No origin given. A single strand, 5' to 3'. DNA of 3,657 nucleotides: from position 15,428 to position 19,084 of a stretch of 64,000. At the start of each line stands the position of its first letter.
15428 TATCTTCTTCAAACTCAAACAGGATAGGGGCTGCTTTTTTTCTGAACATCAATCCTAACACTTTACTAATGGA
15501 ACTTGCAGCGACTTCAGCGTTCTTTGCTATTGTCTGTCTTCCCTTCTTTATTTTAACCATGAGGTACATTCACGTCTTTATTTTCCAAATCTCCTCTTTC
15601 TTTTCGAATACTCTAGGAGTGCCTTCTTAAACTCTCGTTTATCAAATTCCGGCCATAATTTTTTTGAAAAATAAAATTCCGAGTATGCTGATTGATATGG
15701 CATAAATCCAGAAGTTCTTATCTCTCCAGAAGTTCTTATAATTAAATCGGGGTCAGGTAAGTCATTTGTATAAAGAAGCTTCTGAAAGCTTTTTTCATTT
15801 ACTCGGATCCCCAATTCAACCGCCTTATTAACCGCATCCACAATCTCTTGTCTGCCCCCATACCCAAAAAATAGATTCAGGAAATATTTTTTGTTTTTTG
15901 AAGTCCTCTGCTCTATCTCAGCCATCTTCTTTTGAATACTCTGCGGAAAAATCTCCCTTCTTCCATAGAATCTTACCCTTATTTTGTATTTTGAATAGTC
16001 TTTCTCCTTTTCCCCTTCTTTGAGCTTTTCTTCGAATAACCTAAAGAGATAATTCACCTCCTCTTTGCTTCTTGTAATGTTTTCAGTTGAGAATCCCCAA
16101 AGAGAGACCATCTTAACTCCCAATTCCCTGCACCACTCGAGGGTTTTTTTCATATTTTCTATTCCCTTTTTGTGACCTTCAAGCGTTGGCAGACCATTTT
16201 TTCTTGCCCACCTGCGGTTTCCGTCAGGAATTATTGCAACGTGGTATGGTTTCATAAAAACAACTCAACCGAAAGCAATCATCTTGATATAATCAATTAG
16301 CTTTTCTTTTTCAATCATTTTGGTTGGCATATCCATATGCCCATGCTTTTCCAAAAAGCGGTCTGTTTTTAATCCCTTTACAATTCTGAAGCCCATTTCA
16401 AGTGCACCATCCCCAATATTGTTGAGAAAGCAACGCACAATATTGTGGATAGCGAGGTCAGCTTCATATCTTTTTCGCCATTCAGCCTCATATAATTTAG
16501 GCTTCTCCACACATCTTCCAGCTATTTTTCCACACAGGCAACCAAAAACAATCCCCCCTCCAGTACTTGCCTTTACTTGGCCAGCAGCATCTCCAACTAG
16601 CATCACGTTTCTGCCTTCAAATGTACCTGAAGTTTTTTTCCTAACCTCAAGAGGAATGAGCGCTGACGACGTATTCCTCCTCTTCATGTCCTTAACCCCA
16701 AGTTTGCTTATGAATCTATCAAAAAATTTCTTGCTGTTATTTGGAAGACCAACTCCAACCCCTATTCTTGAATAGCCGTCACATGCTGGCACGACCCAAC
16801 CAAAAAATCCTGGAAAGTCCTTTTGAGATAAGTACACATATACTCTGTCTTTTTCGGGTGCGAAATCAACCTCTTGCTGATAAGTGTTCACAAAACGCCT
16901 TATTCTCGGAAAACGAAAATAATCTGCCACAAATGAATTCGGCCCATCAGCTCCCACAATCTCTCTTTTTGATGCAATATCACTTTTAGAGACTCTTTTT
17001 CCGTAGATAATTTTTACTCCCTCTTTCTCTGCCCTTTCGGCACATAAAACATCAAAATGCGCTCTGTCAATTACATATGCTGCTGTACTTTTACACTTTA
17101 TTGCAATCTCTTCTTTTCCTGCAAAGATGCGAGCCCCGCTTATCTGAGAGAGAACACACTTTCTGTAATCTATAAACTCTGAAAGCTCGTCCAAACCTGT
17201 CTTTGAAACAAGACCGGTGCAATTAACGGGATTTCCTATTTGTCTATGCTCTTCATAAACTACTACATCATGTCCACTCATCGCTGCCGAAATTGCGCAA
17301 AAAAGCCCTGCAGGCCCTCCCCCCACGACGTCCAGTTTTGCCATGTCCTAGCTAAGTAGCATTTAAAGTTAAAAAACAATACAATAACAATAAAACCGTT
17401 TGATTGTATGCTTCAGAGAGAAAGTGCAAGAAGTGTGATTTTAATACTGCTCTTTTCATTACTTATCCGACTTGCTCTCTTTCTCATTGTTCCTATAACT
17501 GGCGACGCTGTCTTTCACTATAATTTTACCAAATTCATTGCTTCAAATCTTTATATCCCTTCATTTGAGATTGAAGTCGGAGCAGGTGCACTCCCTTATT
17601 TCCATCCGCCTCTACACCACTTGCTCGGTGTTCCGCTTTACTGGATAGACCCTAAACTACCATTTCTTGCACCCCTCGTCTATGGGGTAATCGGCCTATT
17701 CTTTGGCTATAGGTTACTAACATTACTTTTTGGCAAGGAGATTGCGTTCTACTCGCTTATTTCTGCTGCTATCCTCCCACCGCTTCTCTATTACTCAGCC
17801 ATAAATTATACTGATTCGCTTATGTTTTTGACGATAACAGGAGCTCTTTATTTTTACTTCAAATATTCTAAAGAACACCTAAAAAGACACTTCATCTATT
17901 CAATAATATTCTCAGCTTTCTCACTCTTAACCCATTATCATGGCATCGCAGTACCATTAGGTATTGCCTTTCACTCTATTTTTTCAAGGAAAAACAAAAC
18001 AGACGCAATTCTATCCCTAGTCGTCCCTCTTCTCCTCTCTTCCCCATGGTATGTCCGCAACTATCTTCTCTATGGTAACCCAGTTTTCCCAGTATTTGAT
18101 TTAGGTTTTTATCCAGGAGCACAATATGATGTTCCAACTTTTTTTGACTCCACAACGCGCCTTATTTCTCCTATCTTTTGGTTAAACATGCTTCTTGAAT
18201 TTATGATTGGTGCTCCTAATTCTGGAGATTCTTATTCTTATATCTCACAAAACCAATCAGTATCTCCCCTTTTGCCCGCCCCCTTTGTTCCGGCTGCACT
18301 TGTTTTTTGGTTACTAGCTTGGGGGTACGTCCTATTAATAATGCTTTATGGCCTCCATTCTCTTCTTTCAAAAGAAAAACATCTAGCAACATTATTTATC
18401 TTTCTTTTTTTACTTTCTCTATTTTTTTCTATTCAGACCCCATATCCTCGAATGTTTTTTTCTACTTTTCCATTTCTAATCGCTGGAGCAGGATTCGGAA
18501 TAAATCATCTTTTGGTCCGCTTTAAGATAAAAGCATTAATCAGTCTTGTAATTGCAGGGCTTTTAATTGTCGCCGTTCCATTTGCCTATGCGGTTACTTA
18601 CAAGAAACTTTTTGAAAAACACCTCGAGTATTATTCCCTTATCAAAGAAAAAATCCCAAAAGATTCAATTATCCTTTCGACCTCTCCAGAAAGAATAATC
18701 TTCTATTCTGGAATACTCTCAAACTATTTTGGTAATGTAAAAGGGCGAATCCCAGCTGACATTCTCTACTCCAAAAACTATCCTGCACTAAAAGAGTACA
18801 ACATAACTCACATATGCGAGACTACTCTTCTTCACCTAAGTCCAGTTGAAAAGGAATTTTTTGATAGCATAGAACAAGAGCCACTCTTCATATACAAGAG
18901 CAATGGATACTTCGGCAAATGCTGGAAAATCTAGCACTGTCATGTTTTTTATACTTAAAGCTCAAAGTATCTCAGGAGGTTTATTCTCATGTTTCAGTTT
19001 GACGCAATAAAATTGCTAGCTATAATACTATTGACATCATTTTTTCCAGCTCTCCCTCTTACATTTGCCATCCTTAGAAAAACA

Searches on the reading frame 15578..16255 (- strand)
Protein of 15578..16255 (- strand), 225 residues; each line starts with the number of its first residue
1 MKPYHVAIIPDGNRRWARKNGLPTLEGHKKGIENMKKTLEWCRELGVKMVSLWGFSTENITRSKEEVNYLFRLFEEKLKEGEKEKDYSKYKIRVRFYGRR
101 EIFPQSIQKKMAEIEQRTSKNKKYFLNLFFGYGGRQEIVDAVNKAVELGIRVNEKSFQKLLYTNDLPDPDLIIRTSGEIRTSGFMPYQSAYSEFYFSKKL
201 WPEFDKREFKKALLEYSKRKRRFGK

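Call 34: search_protein_families(library=pfam, proteins=[window:15578-16255:-], max_evalue=0.0001)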
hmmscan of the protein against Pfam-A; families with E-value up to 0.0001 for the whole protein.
window:15578-16255:- (225 aa): 1 family
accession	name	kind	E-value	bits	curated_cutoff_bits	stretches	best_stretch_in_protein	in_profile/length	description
PF01255.24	Prenyltransf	-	7.4e-80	268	27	1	9-224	1-219/219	Putative undecaprenyl diphosphate synthase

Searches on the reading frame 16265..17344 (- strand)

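Call 34: search_protein_families(library=pfam, proteins=[window:16265-17344:-], max_evalue=0.0001)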
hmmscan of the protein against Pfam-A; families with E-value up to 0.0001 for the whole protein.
window:16265-17344:- (359 aa): 7 families
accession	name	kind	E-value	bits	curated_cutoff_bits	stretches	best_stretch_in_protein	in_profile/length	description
PF03486.20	HI0933_like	-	4.4e-08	33.3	50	1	6-44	5-43/244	HI0933-like protein Rossmann domain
PF13450.12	NAD_binding_8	-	4.8e-08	33.6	21.9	1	6-37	1-32/68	NAD(P)-binding Rossmann-like domain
PF01266.30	DAO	-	8.1e-07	29.3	27.9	0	6-40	4-40/353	FAD dependent oxidoreductase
PF12831.13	FAD_oxidored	-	2.9e-06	27.3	27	1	6-125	4-118/416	FAD dependent oxidoreductase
PF01494.25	FAD_binding_3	-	6.6e-06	26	22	0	129-265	153-304/349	FAD binding domain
PF07992.20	Pyr_redox_2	-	6.7e-06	26.2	26.1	1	6-95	5-58/291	Pyridine nucleotide-disulphide oxidoreductase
PF00890.30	FAD_binding_2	-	8.5e-05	22.4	20.4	0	6-38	4-37/414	FAD binding domain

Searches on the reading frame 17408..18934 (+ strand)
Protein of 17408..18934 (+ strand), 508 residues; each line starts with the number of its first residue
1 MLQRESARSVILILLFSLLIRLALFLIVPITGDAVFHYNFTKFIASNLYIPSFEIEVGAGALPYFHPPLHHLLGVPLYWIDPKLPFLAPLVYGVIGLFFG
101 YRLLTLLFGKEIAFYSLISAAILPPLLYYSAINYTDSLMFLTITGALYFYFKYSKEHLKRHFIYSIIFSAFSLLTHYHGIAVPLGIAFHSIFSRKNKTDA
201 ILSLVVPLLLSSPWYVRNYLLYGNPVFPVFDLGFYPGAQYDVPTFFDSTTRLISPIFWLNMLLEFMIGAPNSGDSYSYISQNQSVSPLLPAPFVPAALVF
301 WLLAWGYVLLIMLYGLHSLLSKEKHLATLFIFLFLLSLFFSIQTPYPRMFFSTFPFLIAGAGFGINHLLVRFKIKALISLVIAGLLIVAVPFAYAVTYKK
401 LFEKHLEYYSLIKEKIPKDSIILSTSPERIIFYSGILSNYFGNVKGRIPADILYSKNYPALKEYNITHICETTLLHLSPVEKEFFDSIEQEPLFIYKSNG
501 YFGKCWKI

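Call 34: search_protein_families(library=pfam, proteins=[window:17408-18934:+], max_evalue=0.0001)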
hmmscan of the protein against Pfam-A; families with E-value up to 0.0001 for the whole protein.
window:17408-18934:+ (508 aa): 1 family
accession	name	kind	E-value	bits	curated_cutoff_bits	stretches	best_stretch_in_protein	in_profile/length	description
PF13231.12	PMT_2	-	1.3e-08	35.6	26.1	1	87-214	26-157/160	Dolichyl-phosphate-mannose-protein mannosyltransferase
